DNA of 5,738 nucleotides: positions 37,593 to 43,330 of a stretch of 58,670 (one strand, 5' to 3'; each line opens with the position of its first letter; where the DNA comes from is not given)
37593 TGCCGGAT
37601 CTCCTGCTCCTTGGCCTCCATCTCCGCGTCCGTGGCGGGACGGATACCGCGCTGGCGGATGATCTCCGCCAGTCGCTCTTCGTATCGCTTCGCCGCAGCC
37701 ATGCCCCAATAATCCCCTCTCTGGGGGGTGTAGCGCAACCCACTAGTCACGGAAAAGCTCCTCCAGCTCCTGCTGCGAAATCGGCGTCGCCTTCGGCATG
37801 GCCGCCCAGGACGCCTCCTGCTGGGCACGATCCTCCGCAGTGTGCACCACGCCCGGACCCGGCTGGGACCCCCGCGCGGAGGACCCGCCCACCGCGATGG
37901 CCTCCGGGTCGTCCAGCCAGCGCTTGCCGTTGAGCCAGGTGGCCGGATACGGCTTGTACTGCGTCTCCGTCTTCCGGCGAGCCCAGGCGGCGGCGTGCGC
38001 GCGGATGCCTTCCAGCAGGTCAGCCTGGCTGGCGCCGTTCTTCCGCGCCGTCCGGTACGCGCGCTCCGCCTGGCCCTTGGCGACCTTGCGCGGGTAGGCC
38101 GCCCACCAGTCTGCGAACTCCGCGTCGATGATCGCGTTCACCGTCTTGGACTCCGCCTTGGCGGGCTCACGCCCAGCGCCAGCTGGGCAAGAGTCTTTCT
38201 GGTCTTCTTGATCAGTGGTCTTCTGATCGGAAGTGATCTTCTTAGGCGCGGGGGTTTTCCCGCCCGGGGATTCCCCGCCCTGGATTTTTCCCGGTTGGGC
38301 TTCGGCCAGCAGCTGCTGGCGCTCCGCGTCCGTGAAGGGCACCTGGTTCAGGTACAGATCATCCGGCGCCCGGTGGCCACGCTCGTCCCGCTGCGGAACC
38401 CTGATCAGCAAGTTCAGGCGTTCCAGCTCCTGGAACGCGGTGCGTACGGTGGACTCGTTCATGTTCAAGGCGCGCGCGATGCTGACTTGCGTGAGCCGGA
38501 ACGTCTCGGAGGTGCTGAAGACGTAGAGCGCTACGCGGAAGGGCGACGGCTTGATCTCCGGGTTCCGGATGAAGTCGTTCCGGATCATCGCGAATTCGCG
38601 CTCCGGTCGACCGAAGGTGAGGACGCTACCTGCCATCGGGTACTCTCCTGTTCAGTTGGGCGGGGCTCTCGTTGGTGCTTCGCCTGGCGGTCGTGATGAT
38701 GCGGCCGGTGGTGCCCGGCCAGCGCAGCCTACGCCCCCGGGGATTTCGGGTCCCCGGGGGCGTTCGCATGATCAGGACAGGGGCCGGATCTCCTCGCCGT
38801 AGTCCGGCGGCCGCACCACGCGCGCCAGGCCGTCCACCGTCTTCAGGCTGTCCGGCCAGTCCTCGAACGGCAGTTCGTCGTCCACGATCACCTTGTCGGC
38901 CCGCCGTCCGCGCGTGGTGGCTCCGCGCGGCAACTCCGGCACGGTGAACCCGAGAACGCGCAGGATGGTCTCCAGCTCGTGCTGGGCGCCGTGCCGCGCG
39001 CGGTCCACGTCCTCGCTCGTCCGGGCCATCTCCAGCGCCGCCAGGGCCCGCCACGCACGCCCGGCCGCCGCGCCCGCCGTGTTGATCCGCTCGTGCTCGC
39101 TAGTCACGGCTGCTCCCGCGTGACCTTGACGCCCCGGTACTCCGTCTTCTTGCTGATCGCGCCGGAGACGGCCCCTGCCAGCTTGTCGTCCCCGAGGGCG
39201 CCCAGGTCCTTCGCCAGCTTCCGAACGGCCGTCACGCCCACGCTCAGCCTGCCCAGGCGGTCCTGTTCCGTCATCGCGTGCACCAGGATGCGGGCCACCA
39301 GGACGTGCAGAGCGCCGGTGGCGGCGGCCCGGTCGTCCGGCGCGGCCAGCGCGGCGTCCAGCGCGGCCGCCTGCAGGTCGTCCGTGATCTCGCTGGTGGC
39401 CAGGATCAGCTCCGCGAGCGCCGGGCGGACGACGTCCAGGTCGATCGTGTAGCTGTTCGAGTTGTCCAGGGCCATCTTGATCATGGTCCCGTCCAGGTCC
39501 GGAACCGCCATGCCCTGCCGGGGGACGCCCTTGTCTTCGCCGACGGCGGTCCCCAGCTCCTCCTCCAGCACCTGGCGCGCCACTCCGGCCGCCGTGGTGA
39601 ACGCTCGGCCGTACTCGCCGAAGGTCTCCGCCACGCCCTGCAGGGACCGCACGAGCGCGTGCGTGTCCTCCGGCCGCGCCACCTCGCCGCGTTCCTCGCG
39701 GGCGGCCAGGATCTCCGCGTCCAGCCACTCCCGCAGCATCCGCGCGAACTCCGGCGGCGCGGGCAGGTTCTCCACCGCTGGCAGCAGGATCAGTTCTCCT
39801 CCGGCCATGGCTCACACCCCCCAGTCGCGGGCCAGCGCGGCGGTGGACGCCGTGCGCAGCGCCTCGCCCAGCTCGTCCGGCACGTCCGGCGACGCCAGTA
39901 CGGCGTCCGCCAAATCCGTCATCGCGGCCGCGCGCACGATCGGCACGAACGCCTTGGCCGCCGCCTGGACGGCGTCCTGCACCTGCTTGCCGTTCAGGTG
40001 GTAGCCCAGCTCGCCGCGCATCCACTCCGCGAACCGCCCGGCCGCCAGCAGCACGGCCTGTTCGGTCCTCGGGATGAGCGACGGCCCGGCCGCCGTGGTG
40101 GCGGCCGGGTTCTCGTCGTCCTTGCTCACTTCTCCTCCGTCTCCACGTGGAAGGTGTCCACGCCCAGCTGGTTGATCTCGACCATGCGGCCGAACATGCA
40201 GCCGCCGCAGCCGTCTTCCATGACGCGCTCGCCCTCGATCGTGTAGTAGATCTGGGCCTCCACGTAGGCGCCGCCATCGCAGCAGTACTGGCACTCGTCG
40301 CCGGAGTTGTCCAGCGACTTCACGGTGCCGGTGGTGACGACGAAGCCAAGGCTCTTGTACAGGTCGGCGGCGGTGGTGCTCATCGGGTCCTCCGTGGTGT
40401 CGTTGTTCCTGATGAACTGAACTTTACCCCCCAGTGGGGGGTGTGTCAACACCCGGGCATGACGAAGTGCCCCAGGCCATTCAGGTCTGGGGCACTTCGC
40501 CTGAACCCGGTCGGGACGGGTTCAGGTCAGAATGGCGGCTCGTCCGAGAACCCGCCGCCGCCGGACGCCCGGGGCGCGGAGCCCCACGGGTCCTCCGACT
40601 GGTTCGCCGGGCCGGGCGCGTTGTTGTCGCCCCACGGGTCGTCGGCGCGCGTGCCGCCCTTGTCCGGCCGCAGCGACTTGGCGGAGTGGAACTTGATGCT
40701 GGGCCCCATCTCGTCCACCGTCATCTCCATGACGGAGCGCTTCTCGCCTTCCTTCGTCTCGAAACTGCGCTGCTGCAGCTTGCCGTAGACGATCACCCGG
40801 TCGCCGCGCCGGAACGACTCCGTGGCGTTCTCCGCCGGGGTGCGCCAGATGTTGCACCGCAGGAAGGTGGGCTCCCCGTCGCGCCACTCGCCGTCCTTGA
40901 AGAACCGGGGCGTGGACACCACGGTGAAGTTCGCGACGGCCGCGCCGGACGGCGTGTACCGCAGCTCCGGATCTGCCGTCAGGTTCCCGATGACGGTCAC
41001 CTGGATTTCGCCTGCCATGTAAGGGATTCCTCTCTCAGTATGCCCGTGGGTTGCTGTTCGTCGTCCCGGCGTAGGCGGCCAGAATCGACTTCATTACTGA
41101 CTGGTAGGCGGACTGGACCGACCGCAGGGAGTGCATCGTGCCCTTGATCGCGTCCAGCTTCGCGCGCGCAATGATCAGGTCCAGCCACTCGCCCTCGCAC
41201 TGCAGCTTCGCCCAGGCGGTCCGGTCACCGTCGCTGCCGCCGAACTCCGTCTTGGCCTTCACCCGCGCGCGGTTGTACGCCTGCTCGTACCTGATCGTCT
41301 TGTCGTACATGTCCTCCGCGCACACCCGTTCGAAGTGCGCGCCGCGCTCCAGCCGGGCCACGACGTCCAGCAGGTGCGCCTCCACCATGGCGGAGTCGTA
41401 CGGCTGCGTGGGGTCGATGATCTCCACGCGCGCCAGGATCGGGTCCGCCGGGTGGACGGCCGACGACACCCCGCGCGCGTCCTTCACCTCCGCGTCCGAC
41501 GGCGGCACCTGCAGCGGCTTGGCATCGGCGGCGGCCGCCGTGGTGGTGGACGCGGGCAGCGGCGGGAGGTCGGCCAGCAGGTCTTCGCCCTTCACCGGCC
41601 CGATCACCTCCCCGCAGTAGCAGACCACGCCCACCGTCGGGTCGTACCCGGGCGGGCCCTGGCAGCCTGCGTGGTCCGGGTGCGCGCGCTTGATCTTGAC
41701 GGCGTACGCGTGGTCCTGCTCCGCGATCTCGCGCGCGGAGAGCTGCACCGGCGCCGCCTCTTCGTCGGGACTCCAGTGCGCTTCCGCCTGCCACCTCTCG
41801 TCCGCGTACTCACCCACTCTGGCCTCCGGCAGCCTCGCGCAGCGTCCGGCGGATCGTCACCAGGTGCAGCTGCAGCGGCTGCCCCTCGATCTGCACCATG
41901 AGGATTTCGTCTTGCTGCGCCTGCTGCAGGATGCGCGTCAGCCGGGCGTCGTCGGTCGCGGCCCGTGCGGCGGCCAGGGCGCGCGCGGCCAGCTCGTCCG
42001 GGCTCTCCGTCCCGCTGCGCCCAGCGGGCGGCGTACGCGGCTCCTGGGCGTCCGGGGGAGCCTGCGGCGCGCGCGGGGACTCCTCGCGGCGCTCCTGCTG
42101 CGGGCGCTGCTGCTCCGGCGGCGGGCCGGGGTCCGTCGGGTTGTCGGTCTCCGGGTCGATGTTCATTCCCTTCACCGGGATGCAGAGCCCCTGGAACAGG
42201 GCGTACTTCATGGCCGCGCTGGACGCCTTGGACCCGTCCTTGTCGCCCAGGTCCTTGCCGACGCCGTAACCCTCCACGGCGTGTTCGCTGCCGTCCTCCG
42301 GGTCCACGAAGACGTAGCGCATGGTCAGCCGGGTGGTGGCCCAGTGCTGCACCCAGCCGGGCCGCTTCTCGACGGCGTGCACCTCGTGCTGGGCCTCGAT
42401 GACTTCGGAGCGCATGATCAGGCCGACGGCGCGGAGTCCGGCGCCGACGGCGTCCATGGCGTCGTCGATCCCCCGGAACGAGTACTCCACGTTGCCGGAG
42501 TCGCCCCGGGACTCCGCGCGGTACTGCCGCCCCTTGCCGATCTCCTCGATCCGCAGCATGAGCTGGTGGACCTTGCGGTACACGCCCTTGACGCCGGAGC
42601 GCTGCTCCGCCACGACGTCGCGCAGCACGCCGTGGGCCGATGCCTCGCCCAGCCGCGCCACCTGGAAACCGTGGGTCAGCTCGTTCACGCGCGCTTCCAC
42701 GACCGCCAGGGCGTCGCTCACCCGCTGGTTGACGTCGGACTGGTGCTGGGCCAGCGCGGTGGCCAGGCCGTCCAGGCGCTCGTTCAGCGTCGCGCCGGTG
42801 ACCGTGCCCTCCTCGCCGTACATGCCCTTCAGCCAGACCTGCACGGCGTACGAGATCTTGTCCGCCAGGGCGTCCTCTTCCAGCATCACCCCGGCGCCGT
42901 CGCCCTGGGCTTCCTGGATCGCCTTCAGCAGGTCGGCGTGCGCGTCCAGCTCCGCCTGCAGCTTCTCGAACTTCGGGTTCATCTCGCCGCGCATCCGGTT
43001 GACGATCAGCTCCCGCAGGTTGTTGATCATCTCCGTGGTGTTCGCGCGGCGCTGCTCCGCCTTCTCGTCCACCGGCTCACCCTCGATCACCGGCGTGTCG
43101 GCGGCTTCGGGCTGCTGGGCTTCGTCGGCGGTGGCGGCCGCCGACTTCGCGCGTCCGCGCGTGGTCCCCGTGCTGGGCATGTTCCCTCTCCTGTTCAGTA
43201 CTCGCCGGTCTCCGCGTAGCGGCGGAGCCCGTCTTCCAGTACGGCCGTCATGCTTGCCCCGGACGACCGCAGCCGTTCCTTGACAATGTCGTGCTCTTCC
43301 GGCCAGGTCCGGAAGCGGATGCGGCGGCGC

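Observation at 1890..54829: At least 24 co-oriented copies of a ~29-bp promoter-like module with a C6-N3-G6 palindrome filling the spacer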

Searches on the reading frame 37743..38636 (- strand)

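Call 93: search_protein_families(library=pfam, max_evalue=0.01, proteins=[window:37743-38636:-])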
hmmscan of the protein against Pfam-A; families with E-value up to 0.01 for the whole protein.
window:37743-38636:- (297 aa): 4 families
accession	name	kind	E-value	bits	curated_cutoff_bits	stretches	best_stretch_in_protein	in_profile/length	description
PF13412.12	HTH_24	-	0.0024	17.8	21.9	1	47-76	17-46/48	Winged helix-turn-helix DNA-binding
PF13730.12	HTH_36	-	0.0038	17.4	25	1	50-77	28-55/55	Helix-turn-helix domain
PF12802.13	MarR_2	-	0.0041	17.7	27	0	48-86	21-60/61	MarR family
PF00392.27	GntR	-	0.0054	16.8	27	1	48-83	24-60/64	Bacterial regulatory proteins, gntR family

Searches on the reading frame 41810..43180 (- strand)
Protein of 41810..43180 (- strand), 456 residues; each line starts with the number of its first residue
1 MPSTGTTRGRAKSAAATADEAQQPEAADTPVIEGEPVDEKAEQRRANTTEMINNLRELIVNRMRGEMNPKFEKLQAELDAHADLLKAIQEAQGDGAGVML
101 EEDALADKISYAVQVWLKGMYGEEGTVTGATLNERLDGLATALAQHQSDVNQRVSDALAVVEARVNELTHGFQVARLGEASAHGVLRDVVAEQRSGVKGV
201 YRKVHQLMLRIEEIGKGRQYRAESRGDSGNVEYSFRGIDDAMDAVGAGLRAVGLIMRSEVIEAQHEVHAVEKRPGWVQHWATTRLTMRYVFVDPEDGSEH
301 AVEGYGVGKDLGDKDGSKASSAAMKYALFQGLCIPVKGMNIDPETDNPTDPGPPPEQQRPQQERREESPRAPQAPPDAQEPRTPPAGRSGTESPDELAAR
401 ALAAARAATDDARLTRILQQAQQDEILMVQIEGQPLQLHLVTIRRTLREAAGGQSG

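Call 8: search_protein_families(library=pfam, proteins=[window:41810-43180:-], max_evalue=0.001)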
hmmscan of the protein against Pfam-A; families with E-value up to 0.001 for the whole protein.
window:41810-43180:- (456 aa): 1 family
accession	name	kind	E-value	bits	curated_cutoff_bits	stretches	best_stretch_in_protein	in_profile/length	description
PF04404.17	ERF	-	1.7e-06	28.5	25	1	201-357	2-138/153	ERF superfamily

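Call 9: search_protein_families(library=phrogs, proteins=[window:41810-43180:-], max_evalue=0.001)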
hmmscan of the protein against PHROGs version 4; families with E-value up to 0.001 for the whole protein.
window:41810-43180:- (456 aa): 3 families
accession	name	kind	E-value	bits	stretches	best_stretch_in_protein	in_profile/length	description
phrog_21649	-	unknown function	1.7e-19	71.3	1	230-421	64-244/351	-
phrog_155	-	DNA, RNA and nucleotide metabolism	5.9e-15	56.6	1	198-379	66-213/308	Erf-like ssDNA annealing protein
phrog_34331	-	unknown function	7.9e-07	30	1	203-342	26-157/239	-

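Call 68: find_related_loci(query=window:41810-43180:-, collection=viral_contigs, flank=6000)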
Query window:41810-43180:- (456 aa) in viral_contigs; peptide patterns used: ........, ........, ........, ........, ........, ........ (x = any residue, [..] = any of these).
8 stretches matched a pattern; 1 encode a relative of the query (tblastn E <= 1e-3); 1 distinct loci.
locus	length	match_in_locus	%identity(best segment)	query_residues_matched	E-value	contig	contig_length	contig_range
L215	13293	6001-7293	77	1-448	0e+0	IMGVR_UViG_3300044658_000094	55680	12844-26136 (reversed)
